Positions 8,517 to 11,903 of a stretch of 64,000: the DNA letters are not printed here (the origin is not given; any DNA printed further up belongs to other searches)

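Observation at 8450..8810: Candidate undescribed small Tat/Sec-signal subunit encoded between actA and actB, with ambiguous actB start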

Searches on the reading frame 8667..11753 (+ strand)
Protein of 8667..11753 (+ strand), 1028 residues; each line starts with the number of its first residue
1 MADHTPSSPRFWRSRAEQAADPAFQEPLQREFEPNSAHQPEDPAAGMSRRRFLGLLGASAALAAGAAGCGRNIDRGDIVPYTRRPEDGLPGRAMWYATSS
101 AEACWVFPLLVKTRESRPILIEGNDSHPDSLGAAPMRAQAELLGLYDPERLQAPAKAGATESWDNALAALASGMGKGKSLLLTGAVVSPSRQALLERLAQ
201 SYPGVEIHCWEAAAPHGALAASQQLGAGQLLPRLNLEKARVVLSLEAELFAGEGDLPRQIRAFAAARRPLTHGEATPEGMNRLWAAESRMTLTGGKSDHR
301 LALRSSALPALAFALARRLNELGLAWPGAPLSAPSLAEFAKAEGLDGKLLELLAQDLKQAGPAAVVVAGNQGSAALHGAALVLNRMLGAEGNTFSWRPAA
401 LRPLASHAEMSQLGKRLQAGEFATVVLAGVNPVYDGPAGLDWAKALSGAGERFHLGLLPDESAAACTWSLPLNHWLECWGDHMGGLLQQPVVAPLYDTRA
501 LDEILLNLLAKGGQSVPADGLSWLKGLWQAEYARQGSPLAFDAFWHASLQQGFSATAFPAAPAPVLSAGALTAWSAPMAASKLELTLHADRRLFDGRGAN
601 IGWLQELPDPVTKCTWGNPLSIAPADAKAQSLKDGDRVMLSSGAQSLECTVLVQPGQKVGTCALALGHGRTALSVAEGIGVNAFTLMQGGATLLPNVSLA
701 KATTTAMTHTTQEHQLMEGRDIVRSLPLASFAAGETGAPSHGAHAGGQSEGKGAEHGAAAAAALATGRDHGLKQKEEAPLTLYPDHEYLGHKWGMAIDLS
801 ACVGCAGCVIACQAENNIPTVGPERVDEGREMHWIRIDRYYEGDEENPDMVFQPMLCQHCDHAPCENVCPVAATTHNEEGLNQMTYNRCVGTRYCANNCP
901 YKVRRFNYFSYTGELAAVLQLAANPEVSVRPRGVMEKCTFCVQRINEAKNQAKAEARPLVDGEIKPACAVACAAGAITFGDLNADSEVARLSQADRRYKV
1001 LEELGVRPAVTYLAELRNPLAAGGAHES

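Call 6: search_protein_families(library=ncbifam, proteins=[window:8667-11753:+], max_evalue=0.1)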
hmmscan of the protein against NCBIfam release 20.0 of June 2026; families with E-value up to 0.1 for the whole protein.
window:8667-11753:+ (1028 aa): 35 families (the best 25 are shown)
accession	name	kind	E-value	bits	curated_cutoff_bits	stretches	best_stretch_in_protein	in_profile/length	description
NF041782.1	mnquin_red_QrcC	equivalog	1e-59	202.1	400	1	793-1015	1-227/239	menaquinone reductase iron-sulfur cluster-binding subunit QrcC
NF045797.1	DsrO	equivalog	2.4e-43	148.3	200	1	784-1013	35-234/235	sulfate reduction electron transfer complex DsrMKJOP subunit DsrO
NF041715.1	arsenate_red_ArrB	equivalog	1e-29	103.8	450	2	792-907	2-107/233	arsenate respiratory reductase iron-sulfur subunit ArrB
NF011569.0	PRK14993.1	equivalog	1.1e-26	93.7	416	2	790-910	41-153/244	tetrathionate reductase subunit TtrB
TIGR03149.1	cyt_nit_nrfC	equivalog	4.6e-26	91.6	377.6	2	781-908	27-146/225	cytochrome c nitrite reductase Fe-S protein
NF041783.2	mnquin_red_QrcB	equivalog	8.2e-22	77.1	440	1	109-687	66-672/695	menaquinone reductase molybdopterin-binding-like subunit QrcB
NF008134.0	PRK10882.1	equivalog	1.2e-18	67.3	263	1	789-983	35-209/329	hydrogenase 2 operon protein HybA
NF038355.1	FDH3_beta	equivalog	1.7e-18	67.3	240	1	796-990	6-172/180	formate dehydrogenase FDH3 subunit beta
TIGR02951.1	DMSO_dmsB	equivalog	2.2e-18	66.8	214.1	1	793-907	2-115/161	DMSO/selenate family reductase complex B subunit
NF045715.1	sulf_resp_HmcB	equivalog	2.4e-13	49.9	420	1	792-984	36-200/307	sulfate respiration complex iron-sulfur protein HmcB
TIGR01582.1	FDH-beta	equivalog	3e-11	43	334.7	1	795-907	24-144/283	formate dehydrogenase subunit beta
TIGR03478.1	DMSO_red_II_bet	subfamily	3.9e-11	42.4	480.7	1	843-913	117-188/321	DMSO reductase family type II enzyme, iron-sulfur subunit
NF012032.0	PRK15488.1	equivalog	1.6e-10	39.7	694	2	47-252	3-210/759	thiosulfate reductase PhsA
NF007382.0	PRK09898.1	equivalog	1.3e-09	37.9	213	1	800-905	66-172/208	ferredoxin-like protein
NF009451.0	PRK12809.1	equivalog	2e-09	36.3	1154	1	796-903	6-101/639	formate-dependent uric acid utilization protein YgfT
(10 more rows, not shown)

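Call 7: search_protein_families(library=pfam, proteins=[window:8667-11753:+], max_evalue=0.1)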
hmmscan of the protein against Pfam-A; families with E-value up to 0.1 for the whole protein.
window:8667-11753:+ (1028 aa): 9 families
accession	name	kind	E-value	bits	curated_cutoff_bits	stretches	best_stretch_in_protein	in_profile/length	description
PF12838.12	Fer4_7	-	4.4e-11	43.5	27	2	802-873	2-52/52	4Fe-4S dicluster domain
PF13247.11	Fer4_11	-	1.1e-10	42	26.2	1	849-907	2-62/100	4Fe-4S dicluster domain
PF01568.27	Molydop_binding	-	2e-06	28.2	26.8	1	619-685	31-93/110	Molydopterin dinucleotide binding domain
PF13237.11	Fer4_10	-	3.4e-06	27.3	25.5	2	850-900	2-53/53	4Fe-4S dicluster domain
PF13183.11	Fer4_8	-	0.00036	21.4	27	1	799-871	2-66/68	4Fe-4S dicluster domain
PF13187.11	Fer4_9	-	0.0021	18.5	27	1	801-871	1-49/52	4Fe-4S dicluster domain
PF12837.12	Fer4_6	-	0.0024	18.2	25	1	796-812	3-19/24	4Fe-4S binding domain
PF25160.1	LdpA_Fe-S-bd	-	0.0024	18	27.6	1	863-902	7-41/49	LdpA Fe-S cluster-binding domain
PF12797.12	Fer4_2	-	0.006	16.9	24.5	1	793-813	1-21/22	4Fe-4S binding domain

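Call 28: find_homologous_proteins(query=window:8667-11753:+, max_evalue=1e-30)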
Query window:8667-11753:+ (1028 aa): 136 proteins with E <= 1e-30 among 8000 candidates; the best 120 are listed.
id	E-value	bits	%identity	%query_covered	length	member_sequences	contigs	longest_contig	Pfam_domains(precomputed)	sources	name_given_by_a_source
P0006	0.0e+0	2335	100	100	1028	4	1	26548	PF13247.12,PF01568.28,PF12838.13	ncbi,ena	-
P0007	0.0e+0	1911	82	100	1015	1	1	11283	PF13247.12,PF01568.28,PF12838.13,PF13237.12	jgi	-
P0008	0.0e+0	1488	66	100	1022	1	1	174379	PF13247.12,PF01568.28,PF12838.13,PF13237.12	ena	-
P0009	0.0e+0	1473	67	100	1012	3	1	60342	PF13247.12,PF01568.28,PF12838.13,PF13237.12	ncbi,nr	ncbi:MAG: TAT-variant-translocated molybdopterin oxidoreductase [bacterium]|nr:TAT-variant-transloca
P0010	0.0e+0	1469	65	100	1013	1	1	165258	PF13247.12,PF01568.28,PF12838.13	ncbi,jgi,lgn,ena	ncbi:MAG: TAT-variant-translocated molybdopterin oxidoreductase [Candidatus Delongbacteria bacterium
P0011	0.0e+0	1465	65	100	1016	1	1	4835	PF13247.12,PF01568.28,PF12838.13,PF13237.12,PF13183.12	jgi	jgi:molybdopterin-containing oxidoreductase family iron-sulfur binding subunit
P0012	0.0e+0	1452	66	100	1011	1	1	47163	PF12837.13,PF13247.12,PF01568.28,PF12838.13,PF13237.12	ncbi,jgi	jgi:Fe-S-cluster-containing dehydrogenase component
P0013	0.0e+0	1428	64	99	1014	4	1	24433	PF13247.12,PF01568.28,PF12838.13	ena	-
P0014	0.0e+0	1270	59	100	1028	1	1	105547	PF13247.12,PF01568.28,PF12838.13,PF13237.12,PF13183.12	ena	-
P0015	0.0e+0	1265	58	100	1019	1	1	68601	PF13247.12,PF01568.28,PF12838.13,PF25160.2,PF13237.12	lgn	-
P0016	0.0e+0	1239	57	100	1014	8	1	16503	PF13247.12,PF01568.28,PF12838.13,PF13237.12,PF13187.12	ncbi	-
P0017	0.0e+0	1238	58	100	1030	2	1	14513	PF13247.12,PF01568.28,PF12838.13,PF13183.12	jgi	jgi:MoCo/4Fe-4S cofactor protein with predicted Tat translocation signal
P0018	6.0e-277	940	50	99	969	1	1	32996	PF13247.12,PF01568.28,PF12838.13,PF13183.12,PF13187.12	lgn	-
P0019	2.6e-273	928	49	99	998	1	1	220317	PF13247.12,PF01568.28,PF12838.13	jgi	-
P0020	1.3e-265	902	47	99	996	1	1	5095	PF00384.28,PF13247.12,PF12838.13,PF13183.12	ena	-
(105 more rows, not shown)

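Call 30: find_encoding_contigs(protein=P0010, flank=5000, max_places=1)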
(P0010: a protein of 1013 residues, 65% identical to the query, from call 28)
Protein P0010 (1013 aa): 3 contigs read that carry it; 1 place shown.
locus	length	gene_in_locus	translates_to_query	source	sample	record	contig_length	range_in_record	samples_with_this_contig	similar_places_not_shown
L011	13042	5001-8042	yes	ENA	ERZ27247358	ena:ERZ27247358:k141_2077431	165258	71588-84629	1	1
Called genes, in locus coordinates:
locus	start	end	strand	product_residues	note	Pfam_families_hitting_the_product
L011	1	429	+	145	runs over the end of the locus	PF09862:DUF2089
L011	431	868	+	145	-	PF22746:SHOCT-like_DUF2089-C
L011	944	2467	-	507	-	-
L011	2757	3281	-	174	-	PF09537:DUF2383 (faint), PF13668:Ferritin_2 (faint), PF02915:Rubrerythrin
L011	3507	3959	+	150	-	-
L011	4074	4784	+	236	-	PF02085:Cytochrom_CIII (faint), PF14522:Cytochrome_C7, PF14537:Cytochrom_c3_2 (weak)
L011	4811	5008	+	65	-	-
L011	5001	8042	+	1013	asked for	PF01568:Molydop_binding, PF12838:Fer4_7 (weak), PF13247:Fer4_11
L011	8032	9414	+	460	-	PF03916:NrfD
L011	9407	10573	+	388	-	PF11821:ActD, PF00034:Cytochrom_C (weak), PF13442:Cytochrome_CBB3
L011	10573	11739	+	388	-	-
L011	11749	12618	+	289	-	PF13442:Cytochrome_CBB3 (weak)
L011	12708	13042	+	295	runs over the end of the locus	PF02630:SCO1-SenC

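Call 31: find_encoding_contigs(protein=P0008, flank=5000, max_places=1)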
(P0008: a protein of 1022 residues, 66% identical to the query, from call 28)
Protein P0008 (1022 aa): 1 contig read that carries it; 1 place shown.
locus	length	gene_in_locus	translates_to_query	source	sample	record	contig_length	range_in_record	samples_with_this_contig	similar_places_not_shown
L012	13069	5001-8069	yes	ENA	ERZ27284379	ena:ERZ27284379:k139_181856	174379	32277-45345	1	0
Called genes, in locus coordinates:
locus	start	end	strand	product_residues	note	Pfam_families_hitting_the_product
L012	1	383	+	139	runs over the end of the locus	PF09862:DUF2089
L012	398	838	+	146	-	PF22746:SHOCT-like_DUF2089-C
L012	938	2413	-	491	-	PF01391:Collagen (weak), PF02335:Cytochrom_C552 (faint), PF09699:Paired_CXXCH_1 (faint), PF14522:Cytochrome_C7 (faint), PF14537:Cytochrom_c3_2 (faint), PF22113:Mtrc-MtrF_II-IV_dom (faint), PF13435:Cytochrome_C554 (weak)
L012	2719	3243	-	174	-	PF09537:DUF2383 (faint), PF13668:Ferritin_2 (weak), PF02915:Rubrerythrin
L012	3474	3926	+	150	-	-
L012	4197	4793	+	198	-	PF02085:Cytochrom_CIII (faint), PF14522:Cytochrome_C7, PF14537:Cytochrom_c3_2 (weak)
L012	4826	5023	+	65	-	-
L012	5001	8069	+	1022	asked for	PF01568:Molydop_binding, PF12838:Fer4_7 (weak), PF13237:Fer4_10 (faint), PF13247:Fer4_11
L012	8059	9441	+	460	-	PF03916:NrfD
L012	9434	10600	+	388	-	PF11821:ActD, PF00034:Cytochrom_C (weak), PF13442:Cytochrome_CBB3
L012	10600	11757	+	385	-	-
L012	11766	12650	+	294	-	PF13442:Cytochrome_CBB3 (weak)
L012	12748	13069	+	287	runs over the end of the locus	PF02630:SCO1-SenC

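Call 32: find_encoding_contigs(protein=P0014, flank=5000, max_places=1)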
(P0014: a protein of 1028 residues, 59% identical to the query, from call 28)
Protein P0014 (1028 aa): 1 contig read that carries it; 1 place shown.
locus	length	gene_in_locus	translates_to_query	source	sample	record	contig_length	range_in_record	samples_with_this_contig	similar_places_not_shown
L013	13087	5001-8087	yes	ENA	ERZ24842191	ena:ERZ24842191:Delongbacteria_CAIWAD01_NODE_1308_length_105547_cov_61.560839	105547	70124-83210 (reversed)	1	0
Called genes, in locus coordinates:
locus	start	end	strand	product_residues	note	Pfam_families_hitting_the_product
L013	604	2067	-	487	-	PF01391:Collagen (weak), PF09699:Paired_CXXCH_1 (faint), PF13435:Cytochrome_C554 (faint), PF14522:Cytochrome_C7 (faint), PF14537:Cytochrom_c3_2 (faint)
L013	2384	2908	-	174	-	PF09537:DUF2383 (faint), PF02915:Rubrerythrin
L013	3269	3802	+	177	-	-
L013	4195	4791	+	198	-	PF02085:Cytochrom_CIII (faint), PF14522:Cytochrome_C7 (weak), PF14537:Cytochrom_c3_2 (weak)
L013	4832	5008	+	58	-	-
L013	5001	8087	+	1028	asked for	PF01568:Molydop_binding (weak), PF12838:Fer4_7 (weak), PF13183:Fer4_8 (faint), PF13237:Fer4_10 (faint), PF13247:Fer4_11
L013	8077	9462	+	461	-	PF03916:NrfD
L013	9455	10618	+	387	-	PF11821:ActD, PF13442:Cytochrome_CBB3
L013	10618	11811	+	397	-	-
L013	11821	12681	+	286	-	PF13442:Cytochrome_CBB3 (weak)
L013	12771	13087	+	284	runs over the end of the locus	PF02630:SCO1-SenC (weak)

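Call 36: find_encoding_contigs(protein=P0015, flank=5000, max_places=1)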
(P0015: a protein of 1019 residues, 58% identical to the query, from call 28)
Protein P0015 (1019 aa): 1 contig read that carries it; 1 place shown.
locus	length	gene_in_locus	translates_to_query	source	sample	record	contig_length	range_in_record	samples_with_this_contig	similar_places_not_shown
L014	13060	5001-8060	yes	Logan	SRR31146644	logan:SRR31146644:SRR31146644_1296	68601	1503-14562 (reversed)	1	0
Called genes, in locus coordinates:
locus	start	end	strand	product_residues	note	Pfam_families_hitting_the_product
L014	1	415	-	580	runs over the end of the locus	PF23657:DUF7151, PF02335:Cytochrom_C552 (faint), PF14522:Cytochrome_C7 (faint), PF14537:Cytochrom_c3_2 (faint), PF22113:Mtrc-MtrF_II-IV_dom (weak), PF13435:Cytochrome_C554 (faint)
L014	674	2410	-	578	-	PF23657:DUF7151, PF14522:Cytochrome_C7 (faint), PF14537:Cytochrom_c3_2 (faint), PF13435:Cytochrome_C554 (faint), PF02335:Cytochrom_C552 (weak)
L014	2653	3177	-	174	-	PF09537:DUF2383 (faint), PF13668:Ferritin_2 (faint), PF02915:Rubrerythrin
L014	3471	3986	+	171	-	-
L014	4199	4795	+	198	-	PF02085:Cytochrom_CIII (faint), PF14522:Cytochrome_C7, PF14537:Cytochrom_c3_2 (weak)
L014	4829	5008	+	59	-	-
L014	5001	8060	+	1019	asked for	PF01568:Molydop_binding (weak), PF12838:Fer4_7 (weak), PF13237:Fer4_10 (faint), PF25160:LdpA_Fe-S-bd (faint), PF13247:Fer4_11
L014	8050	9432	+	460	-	PF03916:NrfD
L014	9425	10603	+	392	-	PF11821:ActD, PF13442:Cytochrome_CBB3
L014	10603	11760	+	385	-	-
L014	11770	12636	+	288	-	PF13442:Cytochrome_CBB3 (weak)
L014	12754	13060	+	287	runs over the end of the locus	PF02630:SCO1-SenC (weak)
